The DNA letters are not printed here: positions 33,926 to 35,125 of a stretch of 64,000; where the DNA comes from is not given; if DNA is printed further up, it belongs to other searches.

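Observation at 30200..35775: ComA + two aspartase/fumarase-superfamily lyases + D-cysteine-desulfhydrase-like PLP enzyme: a bacterial coenzyme-M-type biosynthetic module in an actinobacterial nitrogen cluster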

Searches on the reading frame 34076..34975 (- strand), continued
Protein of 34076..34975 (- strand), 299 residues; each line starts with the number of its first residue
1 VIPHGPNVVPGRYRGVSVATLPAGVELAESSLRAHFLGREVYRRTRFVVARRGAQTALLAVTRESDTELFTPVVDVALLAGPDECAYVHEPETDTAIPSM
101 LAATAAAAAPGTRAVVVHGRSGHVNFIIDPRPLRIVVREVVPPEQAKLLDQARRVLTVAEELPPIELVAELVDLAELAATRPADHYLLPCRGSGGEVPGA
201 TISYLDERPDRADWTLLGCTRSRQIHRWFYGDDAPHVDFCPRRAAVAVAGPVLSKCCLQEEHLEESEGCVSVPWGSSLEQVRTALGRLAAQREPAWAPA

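Call 54: find_encoding_contigs(protein=P0168, flank=10000, max_places=1)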
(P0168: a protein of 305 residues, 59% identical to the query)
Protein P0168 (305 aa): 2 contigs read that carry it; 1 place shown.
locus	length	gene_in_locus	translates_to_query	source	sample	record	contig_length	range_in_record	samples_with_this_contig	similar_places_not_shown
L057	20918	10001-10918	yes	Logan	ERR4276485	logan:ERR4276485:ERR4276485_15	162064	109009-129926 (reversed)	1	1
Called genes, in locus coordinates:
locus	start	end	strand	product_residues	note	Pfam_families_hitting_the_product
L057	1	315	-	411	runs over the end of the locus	PF01042:Ribonuc_L-PSP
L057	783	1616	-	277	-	PF00857:Isochorismatase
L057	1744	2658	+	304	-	PF12852:Cupin_6, PF12833:HTH_18, PF00165:HTH_AraC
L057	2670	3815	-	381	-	PF01053:Cys_Met_Meta_PP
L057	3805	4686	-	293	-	PF11392:AllH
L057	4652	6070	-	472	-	PF06545:AllG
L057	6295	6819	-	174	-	PF06496:DUF1097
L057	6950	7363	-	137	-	PF02566:OsmC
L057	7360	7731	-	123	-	PF21006:NHase_beta_N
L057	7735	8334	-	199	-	PF02979:NHase_alpha, PF14407:Frankia_peptide (faint)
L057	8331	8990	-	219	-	PF21006:NHase_beta_N, PF02211:NHase_beta_C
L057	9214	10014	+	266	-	PF02679:ComA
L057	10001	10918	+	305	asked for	PF24830:DUF7714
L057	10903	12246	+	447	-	PF00206:Lyase_1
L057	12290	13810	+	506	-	PF00206:Lyase_1, PF14698:ASL_C2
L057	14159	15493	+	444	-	PF00890:FAD_binding_2 (faint), PF07992:Pyr_redox_2, PF13738:Pyr_redox_3 (faint), PF00070:Pyr_redox, PF02852:Pyr_redox_dim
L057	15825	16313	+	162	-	-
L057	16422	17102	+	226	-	PF01891:CbiM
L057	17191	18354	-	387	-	PF13439:Glyco_transf_4, PF13579:Glyco_trans_4_4, PF20706:GT4-conflict, PF00534:Glycos_transf_1, PF13692:Glyco_trans_1_4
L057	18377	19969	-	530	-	PF27530:HMA_AllF_N, PF02629:CoA_binding (faint), PF00549:Ligase_CoA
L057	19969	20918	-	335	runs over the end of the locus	PF00696:AA_kinase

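Call 55: find_encoding_contigs(protein=P0146, flank=10000, max_places=1)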
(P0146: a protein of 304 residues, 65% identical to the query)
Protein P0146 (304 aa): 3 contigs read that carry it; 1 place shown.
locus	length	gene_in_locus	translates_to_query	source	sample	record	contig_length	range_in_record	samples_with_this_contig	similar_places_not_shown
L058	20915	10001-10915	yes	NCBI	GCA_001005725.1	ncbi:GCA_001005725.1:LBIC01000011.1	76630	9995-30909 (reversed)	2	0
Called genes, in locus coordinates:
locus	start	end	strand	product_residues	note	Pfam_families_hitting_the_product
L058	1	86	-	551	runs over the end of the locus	PF09039:HTH_Tnp_Mu_2 (weak), PF09299:Mu-transpos_C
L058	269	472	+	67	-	-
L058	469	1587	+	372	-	PF02899:Phage_int_SAM_1 (faint), PF00589:Phage_integrase (weak)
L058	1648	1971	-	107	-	-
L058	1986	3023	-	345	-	-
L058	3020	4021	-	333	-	PF00586:AIRS, PF02769:AIRS_C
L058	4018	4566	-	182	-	PF00583:Acetyltransf_1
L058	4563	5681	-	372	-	PF04055:Radical_SAM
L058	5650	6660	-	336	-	PF00795:CN_hydrolase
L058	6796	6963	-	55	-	-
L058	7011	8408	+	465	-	PF00392:GntR, PF00155:Aminotran_1_2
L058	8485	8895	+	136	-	PF02566:OsmC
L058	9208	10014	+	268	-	PF02679:ComA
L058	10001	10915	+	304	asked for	PF24830:DUF7714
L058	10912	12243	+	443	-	PF00206:Lyase_1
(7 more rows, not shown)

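Call 56: find_encoding_contigs(protein=P0216, flank=10000, max_places=2)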
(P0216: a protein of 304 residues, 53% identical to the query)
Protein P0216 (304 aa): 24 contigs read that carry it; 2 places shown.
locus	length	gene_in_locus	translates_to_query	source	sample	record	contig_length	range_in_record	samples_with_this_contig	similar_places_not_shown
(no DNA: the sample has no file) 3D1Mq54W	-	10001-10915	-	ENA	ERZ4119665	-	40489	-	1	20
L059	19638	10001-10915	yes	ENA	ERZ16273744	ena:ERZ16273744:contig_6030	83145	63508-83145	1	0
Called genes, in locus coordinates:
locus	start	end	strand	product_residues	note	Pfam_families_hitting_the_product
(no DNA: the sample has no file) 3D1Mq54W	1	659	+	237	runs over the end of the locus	-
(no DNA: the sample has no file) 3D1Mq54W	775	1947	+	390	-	PF04055:Radical_SAM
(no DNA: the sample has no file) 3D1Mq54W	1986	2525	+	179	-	PF00583:Acetyltransf_1, PF13673:Acetyltransf_10, PF13508:Acetyltransf_7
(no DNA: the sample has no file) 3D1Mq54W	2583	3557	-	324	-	PF00586:AIRS, PF02769:AIRS_C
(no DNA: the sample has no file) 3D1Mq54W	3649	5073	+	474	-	PF06545:AllG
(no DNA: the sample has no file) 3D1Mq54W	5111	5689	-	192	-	-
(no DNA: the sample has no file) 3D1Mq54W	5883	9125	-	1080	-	PF03704:BTAD, PF13424:TPR_12 (faint), PF13191:AAA_16, PF07719:TPR_2 (faint), PF00515:TPR_1 (faint)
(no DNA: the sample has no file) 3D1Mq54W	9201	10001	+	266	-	PF02679:ComA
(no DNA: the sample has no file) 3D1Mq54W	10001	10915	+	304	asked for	PF24830:DUF7714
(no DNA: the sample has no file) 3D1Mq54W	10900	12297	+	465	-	PF00206:Lyase_1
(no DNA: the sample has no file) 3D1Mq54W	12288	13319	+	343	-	PF00291:PALP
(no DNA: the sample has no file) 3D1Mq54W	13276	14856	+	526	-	PF00206:Lyase_1, PF14698:ASL_C2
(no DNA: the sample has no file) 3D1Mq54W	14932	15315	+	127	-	-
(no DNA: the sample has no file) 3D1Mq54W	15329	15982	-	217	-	PF12844:HTH_19 (weak), PF13560:HTH_31, PF01381:HTH_3, PF05899:Cupin_3 (faint), PF07883:Cupin_2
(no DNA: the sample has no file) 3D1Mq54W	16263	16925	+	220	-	PF21006:NHase_beta_N, PF02211:NHase_beta_C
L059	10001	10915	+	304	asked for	PF24830:DUF7714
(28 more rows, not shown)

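Call 67: find_homologous_proteins(query=L053:7236-8366:+, max_evalue=1e-20)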
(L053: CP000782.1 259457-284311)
Query L053:7236-8366:+ (376 aa): 921 proteins with E <= 1e-20 among 8000 candidates; the best 120 are listed.
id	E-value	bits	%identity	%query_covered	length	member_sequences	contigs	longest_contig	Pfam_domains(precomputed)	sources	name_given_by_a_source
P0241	5.9e-253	856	100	100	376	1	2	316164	PF01717.25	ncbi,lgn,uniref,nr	ncbi:2-hydroxypropyl-CoM lyase (plasmid) [Xanthobacter versatilis]|uniref:2-hydroxypropyl-CoM lyase 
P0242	1.5e-226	770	86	100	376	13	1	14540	PF01717.25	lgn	-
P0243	5.5e-211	718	82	100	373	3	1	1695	PF01717.25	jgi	jgi:5-methyltetrahydropteroyltriglutamate--homocysteine methyltransferase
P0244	7.0e-211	718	82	100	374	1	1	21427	PF01717.25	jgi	jgi:methionine synthase II (cobalamin-independent)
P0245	1.4e-209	714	83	98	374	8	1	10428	PF01717.25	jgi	jgi:5-methyltetrahydropteroyltriglutamate--homocysteine methyltransferase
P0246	3.0e-209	713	80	100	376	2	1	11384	PF01717.25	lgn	-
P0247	3.6e-209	712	82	99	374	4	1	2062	PF01717.25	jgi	jgi:methionine synthase II (cobalamin-independent)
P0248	3.8e-209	712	83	98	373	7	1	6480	PF01717.25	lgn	-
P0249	3.3e-208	709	81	99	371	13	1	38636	PF01717.25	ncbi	ncbi:MAG: cobalamin-independent methionine synthase II family protein [Anaerolineae bacterium]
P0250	3.5e-208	709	83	98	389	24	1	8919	PF01717.25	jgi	jgi:methionine synthase II (cobalamin-independent)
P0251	7.1e-208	708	80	100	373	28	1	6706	PF01717.25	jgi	jgi:methionine synthase II (cobalamin-independent)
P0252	8.2e-208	708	81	99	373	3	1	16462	PF01717.25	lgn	-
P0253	1.1e-207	707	83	98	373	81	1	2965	PF01717.25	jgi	jgi:5-methyltetrahydropteroyltriglutamate--homocysteine methyltransferase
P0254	3.4e-207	706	80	99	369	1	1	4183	PF01717.25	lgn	-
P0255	4.9e-207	705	80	100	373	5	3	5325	PF01717.25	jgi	jgi:methionine synthase II (cobalamin-independent)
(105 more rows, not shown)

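Call 72: predict_structure(alignment_id=A1)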
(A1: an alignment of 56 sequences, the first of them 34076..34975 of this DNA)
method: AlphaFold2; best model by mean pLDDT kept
length: 299 residues; sequences in the alignment: 56
mean_pLDDT: 92.8   pTM: 0.88
mean pLDDT of the five models: 92.8, 92.2, 91.5, 90.0, 89.4
residues with pLDDT >= 90: 245; 70-90: 43; 50-70: 11; < 50: 0
segments of 3 or more residues with pLDDT < 50: none
pLDDT, mean of each block of 10 residues (from residue 1): 76 91 97 98 97 97 96 97 98 97 98 97 96 94 82 97 96 91 94 84 95 94 95 93 74 89 91 93 97 88
secondary structure, 60 per line:
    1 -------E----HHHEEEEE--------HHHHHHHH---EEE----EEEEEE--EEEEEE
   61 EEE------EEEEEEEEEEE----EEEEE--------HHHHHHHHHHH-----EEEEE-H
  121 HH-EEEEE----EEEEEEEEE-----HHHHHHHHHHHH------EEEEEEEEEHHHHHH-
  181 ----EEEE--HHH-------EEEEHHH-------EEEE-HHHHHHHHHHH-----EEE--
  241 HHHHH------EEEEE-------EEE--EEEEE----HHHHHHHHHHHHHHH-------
elements in order: E16-20 H29-36 E40-42 E47-52 E55-63 E70-80 E85-89 H98-108 E114-118 E124-128 E133-141 H147-158 E165-173 H174-179 E185-188 E201-204 E215-218 H220-230 E236-238 H241-245 E252-256 E264-266 E269-273 H278-292

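Call 73: search_protein_representatives(protein=window:34076-34975:-)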
Query: 299 residues. Proteins with E-value up to 0.001 (for the whole library): 451; up to 1e-10: 303; up to 1e-30: 87. The best 150 are listed.
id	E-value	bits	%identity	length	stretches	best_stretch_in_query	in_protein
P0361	1.5e-91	323.2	54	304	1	4-299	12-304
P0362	3.9e-90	318.5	56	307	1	7-298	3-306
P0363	7.4e-88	311.0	58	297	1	7-299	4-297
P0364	9.9e-82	290.9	53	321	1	2-290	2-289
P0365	5.5e-78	278.6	53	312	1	9-292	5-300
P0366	1.2e-77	277.4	62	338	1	25-247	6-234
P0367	5.1e-77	275.4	53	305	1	9-292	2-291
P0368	1.3e-76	274.1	51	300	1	7-288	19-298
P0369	6.6e-74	265.2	47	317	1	5-298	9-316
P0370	5.3e-67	242.6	50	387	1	6-290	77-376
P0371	5.4e-65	236.0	58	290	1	17-221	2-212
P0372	1.1e-63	231.7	49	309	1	7-289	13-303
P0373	4.1e-63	229.8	48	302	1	5-290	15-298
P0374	1.9e-62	227.6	50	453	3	67-245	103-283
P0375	4.4e-61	223.1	57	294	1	7-223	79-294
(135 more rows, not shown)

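Call 76: fold_search(model_id=the predicted structure, library=pdb)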
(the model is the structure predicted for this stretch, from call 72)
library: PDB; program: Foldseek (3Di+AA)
matches with E <= 10: 734; with E <= 0.001: 0
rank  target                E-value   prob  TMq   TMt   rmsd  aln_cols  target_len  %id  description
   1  5o96_D                4.3e-03  0.16  0.12  0.13  17.6       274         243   10  Structure of the putative methyltransferase Lpg2936 from Legionella pneumophila in complex with the bound cofactor SAM (released 2017-11-08)
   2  5o95_D                5.2e-03  0.16  0.12  0.14  18.1       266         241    8  Structure of the putative methyltransferase Lpg2936 from Legionella pneumophila (released 2017-11-08)
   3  2egv_A                8.2e-03  0.18  0.13  0.16  17.8       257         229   12  Crystal structure of rRNA methyltransferase with SAM ligand (released 2007-09-04)
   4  5vm8_A                1.0e-02  0.15  0.12  0.14  18.3       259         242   10  Crystal structure of a Ribosomal RNA small subunit methyltransferase E from Neisseria gonorrhoeae bound to S-adenosyl  (released 2017-05-10)
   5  4e8b                  1.4e-02  0.12  0.12  0.13  17.8       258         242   10  Crystal structure of 16S rRNA Methyltransferase RsmE from E.coli (released 2012-09-12)
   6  5o95_B                1.9e-02  0.12  0.11  0.13  18.2       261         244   10  Structure of the putative methyltransferase Lpg2936 from Legionella pneumophila (released 2017-11-08)
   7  5vm8_B                2.2e-02  0.09  0.11  0.12  18.3       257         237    8  Crystal structure of a Ribosomal RNA small subunit methyltransferase E from Neisseria gonorrhoeae bound to S-adenosyl  (released 2017-05-10)
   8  4j3c_B                2.6e-02  0.09  0.10  0.12  17.7       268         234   13  Crystal structure of 16S ribosomal RNA methyltransferase RsmE (released 2013-02-20)
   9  4j3c_A                3.7e-02  0.11  0.16  0.18  16.8       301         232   12  Crystal structure of 16S ribosomal RNA methyltransferase RsmE (released 2013-02-20)
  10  5o95_A                3.7e-02  0.11  0.13  0.15  17.6       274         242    8  Structure of the putative methyltransferase Lpg2936 from Legionella pneumophila (released 2017-11-08)
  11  1vhy_A                5.8e-02  0.11  0.15  0.17  16.9       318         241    7  Crystal structure of Haemophilus influenzae protein HI0303, Pfam DUF558 (released 2003-12-30)
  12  1v6z_A                6.5e-02  0.10  0.14  0.16  17.3       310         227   12  Crystal structure of TT1573 from Thermus thermophilus (released 2004-12-14)
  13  3kw2_A                7.3e-02  0.10  0.16  0.19  16.2       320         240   10  Crystal structure of probable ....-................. from Porphyromonas gingivalis (released 2010-01-19)
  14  9fnn_E                8.2e-02  0.14  0.15  0.10  20.2       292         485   12  Cryo-EM structure of the c-di-GMP-saturated 'crown'less Bcs macrocomplex for cellulose secretion in E. coli (released 2024-10-16)
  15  1nxz_A                1.3e-01  0.06  0.12  0.14  18.1       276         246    9  X-Ray Crystal Structure of Protein yggj_haein of Haemophilus influenzae. Northeast Structural Genomics Consortium Targ (released 2003-03-11)
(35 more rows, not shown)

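Call 91: search_dna_similar(query=L053:7236-8366:+, collection=plasmids, mode=protein, max_evalue=1e-40, max_rows=30)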
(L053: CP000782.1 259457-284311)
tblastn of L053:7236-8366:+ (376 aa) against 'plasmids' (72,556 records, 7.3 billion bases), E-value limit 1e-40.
Records with a match: 3; places in all: 5; records where one place covers at least 80% of the query: 3.
Best place of each record, by identity: >=99% 1; <60% 2.
By first word of the organism name: Xanthobacter 1; Nocardioides 1; Mycolicibacterium 1.
By predicted mobility (MOB-suite, as given by PLSDB): conjugative 2; mobilizable 1.
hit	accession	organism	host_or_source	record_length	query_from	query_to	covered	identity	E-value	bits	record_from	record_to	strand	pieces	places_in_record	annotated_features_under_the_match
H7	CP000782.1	Xanthobacter autotrophicus Py2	-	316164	1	366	97%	100.0%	0e+0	684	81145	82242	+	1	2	2-hydroxypropyl-CoM lyase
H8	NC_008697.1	Nocardioides sp. JS614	-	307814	1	375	100%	49.3%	2e-93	313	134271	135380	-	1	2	cobalamin-independent methionine synthase II family protein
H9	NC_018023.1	Mycolicibacterium chubuense NBB4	-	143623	1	369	98%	46.5%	1e-87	296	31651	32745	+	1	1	cobalamin-independent methionine synthase II family protein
